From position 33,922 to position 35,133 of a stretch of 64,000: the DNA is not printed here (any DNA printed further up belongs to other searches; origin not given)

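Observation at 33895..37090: Compositionally foreign two-gene cassette of unknown function between lepA and the DUF1489-mgtE block (best candidate for an undescribed system)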

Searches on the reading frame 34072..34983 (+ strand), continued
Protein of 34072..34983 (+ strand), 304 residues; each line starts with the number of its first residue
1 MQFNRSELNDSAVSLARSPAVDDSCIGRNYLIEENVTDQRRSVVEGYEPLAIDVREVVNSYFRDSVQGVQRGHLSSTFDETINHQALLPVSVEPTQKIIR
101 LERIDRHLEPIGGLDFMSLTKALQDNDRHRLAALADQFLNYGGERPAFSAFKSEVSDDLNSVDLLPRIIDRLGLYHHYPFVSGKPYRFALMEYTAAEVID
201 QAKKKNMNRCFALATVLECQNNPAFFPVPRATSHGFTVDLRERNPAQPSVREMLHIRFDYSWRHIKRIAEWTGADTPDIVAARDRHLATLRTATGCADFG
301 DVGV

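Call 35: fold_search(model_id=the predicted structure, library=viral)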
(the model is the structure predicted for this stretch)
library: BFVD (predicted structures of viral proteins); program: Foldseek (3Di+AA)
matches with E <= 10: 50; with E <= 0.001: 0
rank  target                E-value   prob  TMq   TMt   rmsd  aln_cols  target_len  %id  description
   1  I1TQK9                2.0e-01  0.15  0.22  0.21  16.3       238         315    8  (no name in the UniProt tables at hand)
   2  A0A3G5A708            3.8e-01  0.08  0.14  0.26  16.8       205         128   10  Uncharacterized protein [Hyperionvirus sp.]
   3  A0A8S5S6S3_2          8.2e-01  0.04  0.14  0.05  14.1       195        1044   13  Uncharacterized protein [Podoviridae sp. ctsUe5]
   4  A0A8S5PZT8            1.6e+00  0.03  0.11  0.05  18.0       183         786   16  DNA 3'-5' helicase [Myoviridae sp. ctXwe21]
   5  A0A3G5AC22            2.1e+00  0.06  0.17  0.31   9.8       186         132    9  Uncharacterized protein [Hyperionvirus sp.]
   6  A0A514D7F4            2.3e+00  0.01  0.06  0.04  20.5        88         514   16  Uncharacterized protein (Fragment) [Riboviria sp.]
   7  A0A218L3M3            2.5e+00  0.01  0.14  0.17  15.8       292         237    8  Nonstructural protein [Planococcus citri densovirus]
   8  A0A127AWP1            2.7e+00  0.02  0.18  0.09  17.4       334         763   10  Uncharacterized protein [Bacillus phage SP-15]
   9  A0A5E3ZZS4            2.7e+00  0.01  0.09  0.07  12.2       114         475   10  (no name in the UniProt tables at hand)
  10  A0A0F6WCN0            2.9e+00  0.02  0.16  0.25  14.4       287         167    8  Uncharacterized protein [Sinorhizobium phage phiN3]
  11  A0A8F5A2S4            3.2e+00  0.01  0.08  0.09  10.0        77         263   17  (no name in the UniProt tables at hand)
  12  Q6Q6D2                3.6e+00  0.00  0.10  0.04  22.3       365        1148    6  Minor outer capsid protein [Rice gall dwarf virus]
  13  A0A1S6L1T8            4.3e+00  0.01  0.08  0.10  12.7       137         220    9  (no name in the UniProt tables at hand)
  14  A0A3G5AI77            4.3e+00  0.01  0.12  0.08  24.9       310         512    9  RNAse III [Solumvirus sp.]
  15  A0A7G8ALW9            4.3e+00  0.01  0.09  0.06  18.5       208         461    8  (no name in the UniProt tables at hand)
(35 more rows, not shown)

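Call 38: search_solved_structures(query=A1, max_evalue=10)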
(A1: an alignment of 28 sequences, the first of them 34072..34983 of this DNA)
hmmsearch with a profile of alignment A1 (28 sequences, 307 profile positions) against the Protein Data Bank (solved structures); distinct sequences matched with E-value up to 10: 0.

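Call 48: search_protein_representatives(alignment_id=A1)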
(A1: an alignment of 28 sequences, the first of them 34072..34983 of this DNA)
Query: 28 sequences, 307 profile positions. Proteins with E-value up to 0.001 (for the whole library): 711; up to 1e-10: 487; up to 1e-30: 221. The best 150 are listed.
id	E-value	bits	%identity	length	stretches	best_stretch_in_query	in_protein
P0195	4.6e-109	380.4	-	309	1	1-304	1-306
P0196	1.1e-108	379.2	-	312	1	3-306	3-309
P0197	1.6e-107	375.3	-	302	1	10-302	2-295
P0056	1.2e-102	359.4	-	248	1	1-241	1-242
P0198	9.8e-96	336.6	-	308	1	1-300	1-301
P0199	1.2e-93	329.8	-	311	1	1-305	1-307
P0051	1.4e-92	326.3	-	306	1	1-301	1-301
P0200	1.4e-88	313.1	-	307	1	1-303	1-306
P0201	2.7e-88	312.2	-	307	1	7-304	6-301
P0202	1.3e-83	296.8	-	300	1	1-303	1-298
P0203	5.9e-82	291.4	-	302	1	1-304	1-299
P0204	1.2e-81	290.4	-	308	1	1-292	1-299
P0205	6.5e-79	281.4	-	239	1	74-303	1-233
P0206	3.5e-77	275.7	-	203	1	93-292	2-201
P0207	3.5e-77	275.7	-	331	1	1-304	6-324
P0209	2.2e-73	263.2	-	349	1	1-303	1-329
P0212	8.8e-67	241.5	-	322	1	7-303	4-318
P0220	7.3e-63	228.7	-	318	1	5-303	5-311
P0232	1.6e-57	211.1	-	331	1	5-301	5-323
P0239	2.8e-56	207.1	-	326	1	13-302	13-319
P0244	2.9e-55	203.7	-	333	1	2-304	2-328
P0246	3.5e-55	203.4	-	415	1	11-287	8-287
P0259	5.5e-52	192.9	-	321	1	22-301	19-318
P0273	1.7e-48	181.5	-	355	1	2-304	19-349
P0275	3.5e-48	180.5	-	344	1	20-303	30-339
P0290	5.4e-46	173.3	-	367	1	2-304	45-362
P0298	2.6e-45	171.0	-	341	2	126-302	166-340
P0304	5.6e-44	166.7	-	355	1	1-305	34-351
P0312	1.0e-42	162.5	-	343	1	8-303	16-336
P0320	9.1e-41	156.1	-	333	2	125-300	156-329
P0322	2.2e-40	154.8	-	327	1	5-302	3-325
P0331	5.2e-38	147.0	-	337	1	21-301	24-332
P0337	1.5e-37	145.5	-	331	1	5-292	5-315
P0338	1.9e-37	145.2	-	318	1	21-300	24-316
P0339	2.9e-37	144.6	-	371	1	19-300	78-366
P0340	3.5e-37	144.3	-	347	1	7-300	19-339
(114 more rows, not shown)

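Call 49: search_protein_families(library=pfam, proteins=[P0246, P0339, P0290, P0273, P0304, P0340, P0331, P0298, P0320, P0338], max_evalue=0.1)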
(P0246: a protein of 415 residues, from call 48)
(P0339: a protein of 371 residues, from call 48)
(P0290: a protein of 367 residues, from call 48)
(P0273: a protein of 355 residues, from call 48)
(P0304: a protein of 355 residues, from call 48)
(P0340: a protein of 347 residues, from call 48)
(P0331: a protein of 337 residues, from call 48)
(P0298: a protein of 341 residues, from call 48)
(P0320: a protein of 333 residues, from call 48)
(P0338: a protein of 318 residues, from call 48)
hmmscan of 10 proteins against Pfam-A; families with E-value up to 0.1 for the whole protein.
P0246 (415 aa): 0 families

P0339 (371 aa): 0 families

P0290 (367 aa): 1 family
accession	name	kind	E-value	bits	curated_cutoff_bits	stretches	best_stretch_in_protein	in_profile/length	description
PF24279.1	HVO_2525_N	-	0.012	16.3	27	1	91-129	40-79/135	HVO_2525, N-terminal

P0273 (355 aa): 0 families

P0304 (355 aa): 0 families

P0340 (347 aa): 0 families

P0331 (337 aa): 0 families

P0298 (341 aa): 0 families

P0320 (333 aa): 0 families

P0338 (318 aa): 0 families

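Call 50: list_cluster_members(proteins=[P0246, P0339, P0290, P0298, P0320, P0331, P0337, P0340, P0322, P0312])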
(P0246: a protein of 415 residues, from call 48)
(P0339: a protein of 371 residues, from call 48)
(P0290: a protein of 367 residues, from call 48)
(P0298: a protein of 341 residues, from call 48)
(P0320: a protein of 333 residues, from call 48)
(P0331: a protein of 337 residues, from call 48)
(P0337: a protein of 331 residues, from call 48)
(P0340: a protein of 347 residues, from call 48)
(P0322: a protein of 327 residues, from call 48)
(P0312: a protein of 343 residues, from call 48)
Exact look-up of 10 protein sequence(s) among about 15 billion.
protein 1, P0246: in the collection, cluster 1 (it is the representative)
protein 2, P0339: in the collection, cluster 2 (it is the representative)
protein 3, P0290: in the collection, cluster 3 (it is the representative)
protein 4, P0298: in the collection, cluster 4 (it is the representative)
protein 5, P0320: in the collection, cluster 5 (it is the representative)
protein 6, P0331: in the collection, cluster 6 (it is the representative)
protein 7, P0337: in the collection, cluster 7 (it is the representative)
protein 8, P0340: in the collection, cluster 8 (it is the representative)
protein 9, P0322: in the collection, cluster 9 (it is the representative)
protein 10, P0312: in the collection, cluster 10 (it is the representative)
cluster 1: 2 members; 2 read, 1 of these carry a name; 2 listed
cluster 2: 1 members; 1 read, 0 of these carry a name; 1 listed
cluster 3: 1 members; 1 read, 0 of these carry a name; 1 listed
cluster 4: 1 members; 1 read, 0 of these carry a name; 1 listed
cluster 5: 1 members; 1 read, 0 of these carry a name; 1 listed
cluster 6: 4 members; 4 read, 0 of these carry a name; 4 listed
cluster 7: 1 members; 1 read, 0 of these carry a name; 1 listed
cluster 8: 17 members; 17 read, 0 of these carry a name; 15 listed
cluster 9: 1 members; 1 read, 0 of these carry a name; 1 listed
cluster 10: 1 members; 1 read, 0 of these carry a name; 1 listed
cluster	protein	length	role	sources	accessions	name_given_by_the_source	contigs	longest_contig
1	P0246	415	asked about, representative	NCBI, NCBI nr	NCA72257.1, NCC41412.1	MAG: hypothetical protein EOM91_19735 [Sphingobacteriia bacterium] | hypothetical protein [Sphingobacteriia bacterium]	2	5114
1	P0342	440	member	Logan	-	-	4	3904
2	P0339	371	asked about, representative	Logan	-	-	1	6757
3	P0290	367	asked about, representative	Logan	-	-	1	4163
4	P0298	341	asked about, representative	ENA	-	-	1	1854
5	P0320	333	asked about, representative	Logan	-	-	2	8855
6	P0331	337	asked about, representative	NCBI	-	-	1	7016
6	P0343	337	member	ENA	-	-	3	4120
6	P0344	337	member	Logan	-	-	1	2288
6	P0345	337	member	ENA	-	-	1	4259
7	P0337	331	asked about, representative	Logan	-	-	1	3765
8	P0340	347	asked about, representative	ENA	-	-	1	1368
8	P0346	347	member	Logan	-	-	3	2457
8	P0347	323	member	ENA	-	-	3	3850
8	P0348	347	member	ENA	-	-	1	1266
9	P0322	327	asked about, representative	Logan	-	-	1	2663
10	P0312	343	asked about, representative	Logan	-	-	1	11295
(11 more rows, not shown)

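Call 52: find_homologous_proteins(query=A3, max_evalue=0.001)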
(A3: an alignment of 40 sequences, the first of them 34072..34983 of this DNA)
Query A3 (40 sequences) (304 aa, profile of the alignment): 59 proteins with E <= 0.001 among 8000 candidates.
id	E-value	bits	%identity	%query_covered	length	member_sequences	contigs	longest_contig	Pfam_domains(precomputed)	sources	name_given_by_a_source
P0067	2.6e-90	321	39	99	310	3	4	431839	-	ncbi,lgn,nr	ncbi:MAG: hypothetical protein BroJett024_16600 [Alphaproteobacteria bacterium]|nr:MAG: hypothetical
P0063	7.4e-87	310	41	99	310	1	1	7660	-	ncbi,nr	ncbi:MAG: hypothetical protein JSR72_00030 [Proteobacteria bacterium]|nr:hypothetical protein [Pseud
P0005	1.6e-84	302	72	100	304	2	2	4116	-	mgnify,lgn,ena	mgnify:CR=1 FL=1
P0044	1.7e-84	302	50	99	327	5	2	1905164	-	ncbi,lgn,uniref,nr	ncbi:hypothetical protein RHODGE_RHODGE_01061 [Rhodoplanes serenus]|uniref:Uncharacterized protein n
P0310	3.8e-84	301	26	88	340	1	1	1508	-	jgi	jgi:hypothetical protein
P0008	7.3e-84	300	67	100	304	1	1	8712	-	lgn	-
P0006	5.0e-83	297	69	100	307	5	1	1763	-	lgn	-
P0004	8.0e-83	296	73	100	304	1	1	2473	-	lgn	-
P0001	1.5e-82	296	100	100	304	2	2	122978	-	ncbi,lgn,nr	ncbi:MAG: hypothetical protein KGQ52_06365 [Alphaproteobacteria bacterium]|nr:hypothetical protein [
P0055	3.6e-82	294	45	99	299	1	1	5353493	-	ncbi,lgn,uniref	ncbi:hypothetical protein [Salinarimonas sp.]|uniref:hypothetical protein n=1 Tax=Salinarimonas sp. 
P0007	1.8e-81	292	67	100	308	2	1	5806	-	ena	-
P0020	3.8e-81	291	57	100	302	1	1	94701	-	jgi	jgi:hypothetical protein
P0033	4.2e-81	291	53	99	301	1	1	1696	-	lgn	-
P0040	5.9e-81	290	51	99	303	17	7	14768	-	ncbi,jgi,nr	ncbi:MAG: hypothetical protein K0S06_3973 [Microvirga sp.]|jgi:hypothetical protein|nr:hypothetical 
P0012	1.2e-80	289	62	100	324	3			-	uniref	uniref:hypothetical protein n=1 Tax=Acetobacter aceti TaxID=435 RepID=UPI0015E10687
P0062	3.6e-80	288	41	91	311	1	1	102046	-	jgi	jgi:hypothetical protein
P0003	7.1e-78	280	75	100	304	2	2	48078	-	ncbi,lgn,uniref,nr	ncbi:hypothetical protein FHS82_004004 [Pseudochelatococcus lubricantis]|uniref:Uncharacterized prot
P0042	1.1e-76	276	50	99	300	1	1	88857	-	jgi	jgi:hypothetical protein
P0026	2.8e-75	272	55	100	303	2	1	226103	-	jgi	-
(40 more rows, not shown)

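Call 58: find_related_loci(query=A1, collection=viral_contigs, flank=10000)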
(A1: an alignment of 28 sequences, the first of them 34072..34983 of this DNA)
Query A1 (304 aa) in viral_contigs; peptide patterns used: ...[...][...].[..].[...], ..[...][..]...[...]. (x = any residue, [..] = any of these).
73 stretches matched a pattern; 1 encode a relative of the query (tblastn E <= 1e-3); 1 distinct loci.
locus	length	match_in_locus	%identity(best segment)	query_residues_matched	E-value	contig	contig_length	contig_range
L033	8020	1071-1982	76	1-304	2e-160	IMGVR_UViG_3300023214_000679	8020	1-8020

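Call 71: search_protein_families(library=pfam, alignment_id=A7, max_evalue=0.00001)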
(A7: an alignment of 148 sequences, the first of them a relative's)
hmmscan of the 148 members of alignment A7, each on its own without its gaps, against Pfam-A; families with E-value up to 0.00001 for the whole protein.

A. member 1, L001:4019-4735:+ (239 aa): 1 family
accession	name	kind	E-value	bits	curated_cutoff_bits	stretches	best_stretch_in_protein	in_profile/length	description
PF00226.36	DnaJ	-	4.6e-08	33.5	27.8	1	183-235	4-56/63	DnaJ domain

B. families by the number of members that match (of 148 scanned): 183 families (the first 25 are shown)
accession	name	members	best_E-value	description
PF08240.17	ADH_N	4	1.3e-32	Alcohol dehydrogenase GroES-like domain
PF00106.31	adh_short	3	4.9e-61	short chain dehydrogenase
PF01926.29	MMR_HSR1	3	1.2e-58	50S ribosome-binding GTPase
PF13561.12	adh_short_C2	3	1.5e-58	Enoyl-(Acyl carrier protein) reductase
PF00015.26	MCPsignal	3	1.3e-41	Methyl-accepting chemotaxis protein (MCP) signalling domain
PF02518.31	HATPase_c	3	1.8e-27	Histidine kinase-, DNA gyrase B-, and HSP90-like ATPase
PF08659.16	KR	3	6.9e-25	KR domain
PF00072.30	Response_reg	3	4.5e-19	Response regulator receiver domain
PF01751.28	Toprim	3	5.1e-18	Toprim domain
PF00202.27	Aminotran_3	2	2.6e-101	Aminotransferase class-III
PF08448.16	PAS_4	2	9.1e-47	PAS fold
PF04002.20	RadC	2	6.4e-45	RadC-like JAB domain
PF01515.24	PTA_PTB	2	3.3e-42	Phosphate acetyl/butaryl transferase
PF08275.17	DNAG_N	2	1.1e-41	DNA primase catalytic core, N-terminal domain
PF07690.21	MFS_1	2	2.4e-41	Major Facilitator Superfamily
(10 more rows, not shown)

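Call 72: search_protein_families(library=padloc, alignment_id=A7, max_evalue=0.00001)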
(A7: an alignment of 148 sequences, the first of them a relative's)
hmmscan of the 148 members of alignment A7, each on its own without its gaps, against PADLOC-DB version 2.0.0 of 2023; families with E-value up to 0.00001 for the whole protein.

A. member 1, L001:4019-4735:+ (239 aa): 0 families

B. families by the number of members that match (of 148 scanned): 43 families (the first 25 are shown)
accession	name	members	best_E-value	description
PDLC03839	LeoA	3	3.5e-14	-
PDLC04140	mad8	3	2.7e-10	mads_8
PDLC03767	RT_UG29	2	1.6e-49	DRT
PDLC03800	RTasDnaG-like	2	8.1e-35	DRT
PDLC03841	LeoBC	2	2.9e-18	-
PDLC02707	PbeA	2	1.3e-14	PbeA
PDLC02980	AriA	2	1.4e-14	-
PDLC04832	PDC-S03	2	2.7e-13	-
PDLC04833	PDC-S03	2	1.7e-12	-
PDLC02704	PbeA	2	2.2e-10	PbeA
PDLC03659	mREase_IV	2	8e-10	Type IV methyl-directed restriction enzyme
PDLC03658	mREase_IV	2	1.9e-06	Type IV methyl-directed restriction enzyme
PDLC01765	Cas3c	2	7.1e-06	-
PDLC01995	RtcR_PspF2--CARF_AAA_HTH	1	2.8e-101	-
PDLC04388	PDC-M06B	1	1.1e-72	-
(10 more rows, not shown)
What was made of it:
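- A few neighbours hit DRT, AbiL and MzaA models (call 72).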

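Call 76: search_protein_families(library=pfam, alignment_id=A9, max_evalue=1)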
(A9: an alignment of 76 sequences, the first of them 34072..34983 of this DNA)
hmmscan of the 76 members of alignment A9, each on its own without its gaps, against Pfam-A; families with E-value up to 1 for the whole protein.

A. member 1, window:34072-34983:+ (304 aa): 0 families

B. families by the number of members that match (of 76 scanned): 24 families
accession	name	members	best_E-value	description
PF09058.15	L27_1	2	0.16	L27_1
PF18734.6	HEPN_AbiU2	1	0.0079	AbiU2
PF24279.1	HVO_2525_N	1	0.012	HVO_2525, N-terminal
PF06245.16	DUF1015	1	0.038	Protein of unknown function (DUF1015)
PF11746.14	DUF3303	1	0.047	Domain of unknown function (DUF3303)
PF21213.3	PriA-like_WH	1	0.047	Primosomal protein N'-like, winged helix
PF04118.20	Dopey_N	1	0.053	Dopey, N-terminal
PF07511.17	DUF1525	1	0.067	Protein of unknown function (DUF1525)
PF13250.11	DUF4041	1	0.078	Domain of unknown function (DUF4041)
PF08372.16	PRT_C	1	0.08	Plant phosphoribosyltransferase C-terminal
PF19963.4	VMAP-M1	1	0.084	vWA-MoxR associated protein middle region (VMAP-M) 1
PF20168.4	PDS5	1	0.086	Sister chromatid cohesion protein PDS5 protein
PF19443.4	DAHL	1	0.089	DAHL domain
PF12915.13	DUF3833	1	0.09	Protein of unknown function (DUF3833)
PF03466.25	LysR_substrate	1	0.11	LysR substrate binding domain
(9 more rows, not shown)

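Call 77: search_protein_families(library=padloc, alignment_id=A9, max_evalue=0.1)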
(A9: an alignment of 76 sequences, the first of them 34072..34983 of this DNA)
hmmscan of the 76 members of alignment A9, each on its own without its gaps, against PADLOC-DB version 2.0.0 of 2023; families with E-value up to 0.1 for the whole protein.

A. member 1, window:34072-34983:+ (304 aa): 0 families

B. families by the number of members that match (of 76 scanned): 8 families
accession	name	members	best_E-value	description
PDLC01092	C3a198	1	0.00024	TPR protein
PDLC00619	ZorC1|ZorC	1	0.0012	EH signature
PDLC01171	TPR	1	0.0015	TPR repeats containing protein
PDLC04917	PDC-S12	1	0.013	-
PDLC04387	PDC-M06A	1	0.013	-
PDLC04591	PDC-M34B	1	0.017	-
PDLC03627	REase_MTase_IIG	1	0.034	Type IIG restriction enzyme-methyltransferase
PDLC02403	Aga_TIR-PNTD1-PNTD2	1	0.05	Class I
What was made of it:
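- On Known or candidate anti-phage systems in PADLOC-DB 2.0.0: Across 40 A members and 36 B N-domains there were only single weak hits, the best at E 2e-4 to a generic 'TPR protein' model (call 77).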

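Call 79: search_dna_similar(query=window:34072-34983:+, collection=plasmids, mode=protein, max_evalue=0.001)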
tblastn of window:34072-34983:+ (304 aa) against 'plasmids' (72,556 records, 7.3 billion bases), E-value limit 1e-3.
No match.

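Call 80: search_dna_similar(query=window:34072-34983:+, collection=phages, mode=protein, max_evalue=0.001)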
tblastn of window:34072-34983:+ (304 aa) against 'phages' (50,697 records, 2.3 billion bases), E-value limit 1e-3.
No match.
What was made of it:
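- The window A protein has no match in 50,697 phage genomes (call 80).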

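Call 81: search_dna_similar(query=P0232, collection=plasmids, mode=protein, max_evalue=0.001)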
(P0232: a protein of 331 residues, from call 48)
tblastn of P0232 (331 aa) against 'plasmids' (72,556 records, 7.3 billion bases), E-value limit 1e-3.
No match.
